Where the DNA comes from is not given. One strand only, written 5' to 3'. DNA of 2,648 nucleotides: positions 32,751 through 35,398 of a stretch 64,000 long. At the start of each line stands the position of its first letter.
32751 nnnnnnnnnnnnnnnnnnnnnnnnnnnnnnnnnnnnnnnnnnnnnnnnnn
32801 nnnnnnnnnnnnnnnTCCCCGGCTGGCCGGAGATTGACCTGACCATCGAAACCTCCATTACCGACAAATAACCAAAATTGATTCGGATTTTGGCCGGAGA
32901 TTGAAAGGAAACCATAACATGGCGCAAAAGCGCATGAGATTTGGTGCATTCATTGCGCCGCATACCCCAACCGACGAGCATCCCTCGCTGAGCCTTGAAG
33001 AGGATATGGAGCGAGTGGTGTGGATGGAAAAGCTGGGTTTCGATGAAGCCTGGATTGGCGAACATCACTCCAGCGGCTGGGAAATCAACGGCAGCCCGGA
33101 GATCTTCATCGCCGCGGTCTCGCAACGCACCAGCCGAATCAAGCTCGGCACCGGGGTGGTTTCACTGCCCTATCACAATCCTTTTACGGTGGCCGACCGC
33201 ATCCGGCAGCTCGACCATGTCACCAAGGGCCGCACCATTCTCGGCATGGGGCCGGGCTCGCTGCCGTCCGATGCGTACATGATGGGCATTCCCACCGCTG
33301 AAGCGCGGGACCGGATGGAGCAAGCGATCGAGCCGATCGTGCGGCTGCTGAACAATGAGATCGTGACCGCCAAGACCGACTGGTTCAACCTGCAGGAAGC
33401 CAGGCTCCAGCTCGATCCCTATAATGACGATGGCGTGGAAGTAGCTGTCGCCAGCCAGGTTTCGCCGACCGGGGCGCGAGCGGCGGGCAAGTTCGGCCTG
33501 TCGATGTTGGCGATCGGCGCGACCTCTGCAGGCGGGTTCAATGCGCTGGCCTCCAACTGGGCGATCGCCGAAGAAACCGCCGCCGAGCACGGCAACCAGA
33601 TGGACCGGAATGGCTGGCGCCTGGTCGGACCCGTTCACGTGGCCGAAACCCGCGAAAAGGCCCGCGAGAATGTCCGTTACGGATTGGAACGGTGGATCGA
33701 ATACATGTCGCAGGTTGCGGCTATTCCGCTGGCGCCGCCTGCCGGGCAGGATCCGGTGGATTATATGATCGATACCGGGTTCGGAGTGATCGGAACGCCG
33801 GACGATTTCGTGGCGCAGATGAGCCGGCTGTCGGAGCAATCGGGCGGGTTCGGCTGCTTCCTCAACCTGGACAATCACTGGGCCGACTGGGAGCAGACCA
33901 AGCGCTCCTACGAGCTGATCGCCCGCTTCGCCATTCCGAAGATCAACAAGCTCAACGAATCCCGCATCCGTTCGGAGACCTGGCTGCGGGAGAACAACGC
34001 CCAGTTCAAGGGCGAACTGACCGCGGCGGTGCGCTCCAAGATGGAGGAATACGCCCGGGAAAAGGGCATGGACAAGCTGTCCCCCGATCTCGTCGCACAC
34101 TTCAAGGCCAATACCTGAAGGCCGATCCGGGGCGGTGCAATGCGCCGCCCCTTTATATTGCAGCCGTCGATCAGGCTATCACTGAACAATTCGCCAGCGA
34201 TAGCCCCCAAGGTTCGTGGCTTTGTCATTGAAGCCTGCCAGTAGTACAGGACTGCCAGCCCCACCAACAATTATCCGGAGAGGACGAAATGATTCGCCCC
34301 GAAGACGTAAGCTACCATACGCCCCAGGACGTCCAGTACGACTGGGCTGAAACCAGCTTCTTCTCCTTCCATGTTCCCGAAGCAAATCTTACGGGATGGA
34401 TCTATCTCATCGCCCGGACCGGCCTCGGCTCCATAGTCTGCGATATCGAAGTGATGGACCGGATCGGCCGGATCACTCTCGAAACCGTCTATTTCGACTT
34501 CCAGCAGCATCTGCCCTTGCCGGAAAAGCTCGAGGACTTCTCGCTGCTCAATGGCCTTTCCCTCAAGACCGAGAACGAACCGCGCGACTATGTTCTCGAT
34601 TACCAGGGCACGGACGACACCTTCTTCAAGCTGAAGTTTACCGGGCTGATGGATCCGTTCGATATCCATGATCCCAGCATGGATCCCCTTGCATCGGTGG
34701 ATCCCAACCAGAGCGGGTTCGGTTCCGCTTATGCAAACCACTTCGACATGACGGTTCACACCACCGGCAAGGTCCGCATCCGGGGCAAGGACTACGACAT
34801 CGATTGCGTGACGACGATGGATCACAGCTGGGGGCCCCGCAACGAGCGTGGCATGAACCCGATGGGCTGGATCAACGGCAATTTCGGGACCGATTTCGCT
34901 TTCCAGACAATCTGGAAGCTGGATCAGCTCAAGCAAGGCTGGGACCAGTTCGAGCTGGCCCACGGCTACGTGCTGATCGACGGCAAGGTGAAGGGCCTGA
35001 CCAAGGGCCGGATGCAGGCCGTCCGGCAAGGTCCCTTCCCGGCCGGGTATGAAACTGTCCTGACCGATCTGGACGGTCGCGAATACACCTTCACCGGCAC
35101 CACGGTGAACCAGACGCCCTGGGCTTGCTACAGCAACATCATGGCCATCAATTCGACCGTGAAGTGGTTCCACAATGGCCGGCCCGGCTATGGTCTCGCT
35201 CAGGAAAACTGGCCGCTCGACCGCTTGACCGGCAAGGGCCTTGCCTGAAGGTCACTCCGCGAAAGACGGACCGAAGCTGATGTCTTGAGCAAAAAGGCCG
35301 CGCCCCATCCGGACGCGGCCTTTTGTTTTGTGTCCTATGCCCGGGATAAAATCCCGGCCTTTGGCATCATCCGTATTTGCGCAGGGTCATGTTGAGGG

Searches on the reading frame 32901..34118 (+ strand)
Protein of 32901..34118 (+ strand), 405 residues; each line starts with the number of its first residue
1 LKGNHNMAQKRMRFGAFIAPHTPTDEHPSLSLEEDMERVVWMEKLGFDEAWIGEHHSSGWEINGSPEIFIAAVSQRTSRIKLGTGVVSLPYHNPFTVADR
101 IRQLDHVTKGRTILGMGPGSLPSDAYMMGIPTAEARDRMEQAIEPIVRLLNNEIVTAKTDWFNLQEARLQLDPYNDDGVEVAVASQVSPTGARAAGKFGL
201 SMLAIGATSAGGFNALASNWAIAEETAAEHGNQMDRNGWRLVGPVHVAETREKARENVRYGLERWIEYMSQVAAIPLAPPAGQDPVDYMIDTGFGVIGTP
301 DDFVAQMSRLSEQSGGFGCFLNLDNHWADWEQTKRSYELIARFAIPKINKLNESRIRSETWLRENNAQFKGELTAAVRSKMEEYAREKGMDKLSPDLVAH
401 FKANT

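Call 4: search_protein_families(library=pfam, proteins=[window:32901-34118:+])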
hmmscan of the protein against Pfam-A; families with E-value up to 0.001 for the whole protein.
window:32901-34118:+ (405 aa): 1 family
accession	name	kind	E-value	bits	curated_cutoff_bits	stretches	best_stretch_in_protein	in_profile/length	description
PF00296.26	Bac_luciferase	-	7.1e-42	144.3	27.9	1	12-309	1-306/314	Luciferase-like monooxygenase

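Call 5: search_protein_families(library=ncbifam, proteins=[window:32901-34118:+])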
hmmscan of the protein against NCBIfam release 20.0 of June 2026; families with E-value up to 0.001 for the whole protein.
window:32901-34118:+ (405 aa): 29 families (the best 25 are shown)
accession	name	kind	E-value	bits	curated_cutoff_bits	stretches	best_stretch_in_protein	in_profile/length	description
TIGR03558.1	oxido_grp_1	subfamily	1.2e-25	90.4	166.95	1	24-341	11-323/325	MsnO8 family LLM class oxidoreductase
TIGR04027.1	LLM_KPN_01858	hypoth_equivalog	2.3e-22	79.4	412.9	1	36-158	23-146/326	putative FMN-dependent luciferase-like monooxygenase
NF002619.0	PRK02271.1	equivalog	4.4e-22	78.8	276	1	36-259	17-227/329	5,10-methylenetetrahydromethanopterin reductase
TIGR03619.1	F420_Rv2161c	subfamily_domain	7.1e-22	78.2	166.9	1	42-257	7-235/247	TIGR03619 family F420-dependent LLM class oxidoreductase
TIGR03858.1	LLM_2I7G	subfamily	5.8e-21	74.8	462.25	1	14-348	7-336/337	Atu2307/SP_0267 family LLM class monooxygenase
NF052254.1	luciferase_Alph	exception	2.3e-20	73.1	600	1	12-270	1-254/354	luciferase subunit alpha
TIGR04020.1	seco_metab_LLM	subfamily_domain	2.7e-19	69.5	244.45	1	42-267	28-251/341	MupA/Atu3671 family FMN-dependent luciferase-like monooxygenase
TIGR03555.1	F420_mer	equivalog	1e-17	64.6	348.7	1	39-236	18-203/325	5,10-methylenetetrahydromethanopterin reductase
TIGR03560.1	F420_Rv1855c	subfamily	2.9e-16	59.9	231.4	1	39-186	19-175/227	TIGR03560 family F420-dependent LLM class oxidoreductase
TIGR03571.1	lucif_BA3436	subfamily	6.5e-15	55.2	303.9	1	8-166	7-170/304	TIGR03571 family LLM class oxidoreductase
TIGR03557.1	F420_G6P_family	subfamily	9.9e-14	51.2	210.4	1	36-204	16-187/316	TIGR03557 family F420-dependent LLM class oxidoreductase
TIGR03559.1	F420_Rv3520c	subfamily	7.7e-12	44.9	335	1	32-145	12-119/325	LLM class F420-dependent oxidoreductase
TIGR03621.1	F420_MSMEG_2516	subfamily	1.2e-11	44.3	213.15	1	42-175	23-147/295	TIGR03621 family F420-dependent LLM class oxidoreductase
TIGR03854.1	F420_MSMEG_3544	hypoth_equivalog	2.3e-11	43.5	295.6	1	40-254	20-225/290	TIGR03854 family LLM class F420-dependent oxidoreductase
TIGR04024.1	F420_NP1902A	hypoth_equivalog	4.5e-11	42.1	345.4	1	34-204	16-178/330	TIGR04024 family LLM class F420-dependent oxidoreductase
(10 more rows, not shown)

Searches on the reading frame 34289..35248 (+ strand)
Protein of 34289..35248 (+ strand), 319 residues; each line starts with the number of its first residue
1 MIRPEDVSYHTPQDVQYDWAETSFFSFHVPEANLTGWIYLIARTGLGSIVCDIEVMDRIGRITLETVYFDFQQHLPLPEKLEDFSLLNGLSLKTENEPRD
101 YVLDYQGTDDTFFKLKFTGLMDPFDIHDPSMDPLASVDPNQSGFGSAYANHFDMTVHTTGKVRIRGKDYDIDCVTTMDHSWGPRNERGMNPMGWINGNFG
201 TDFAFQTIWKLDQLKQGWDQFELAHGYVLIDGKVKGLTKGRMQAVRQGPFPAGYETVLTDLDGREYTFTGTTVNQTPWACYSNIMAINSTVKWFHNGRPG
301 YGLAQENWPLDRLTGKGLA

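Call 4: search_protein_families(library=pfam, proteins=[window:34289-35248:+])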
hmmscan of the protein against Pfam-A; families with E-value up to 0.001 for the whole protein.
window:34289-35248:+ (319 aa): 2 families
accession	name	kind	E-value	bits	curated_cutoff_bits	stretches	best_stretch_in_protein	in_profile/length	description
PF23212.2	DUF7064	-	7e-14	52.7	24.7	1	188-309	4-125/126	Domain of unknown function (DUF7064)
PF23213.1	DUF7065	-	2.3e-08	34.8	27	1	148-184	147-183/183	Domain of unknown function (DUF7065)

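Call 5: search_protein_families(library=ncbifam, proteins=[window:34289-35248:+])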
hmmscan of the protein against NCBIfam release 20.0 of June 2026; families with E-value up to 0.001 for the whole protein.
window:34289-35248:+ (319 aa): 1 family
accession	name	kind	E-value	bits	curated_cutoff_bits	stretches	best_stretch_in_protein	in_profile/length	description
NF053593.1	Rv3169_fam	subfamily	0.00051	19.2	150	1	149-196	141-191/351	Rv3169 family protein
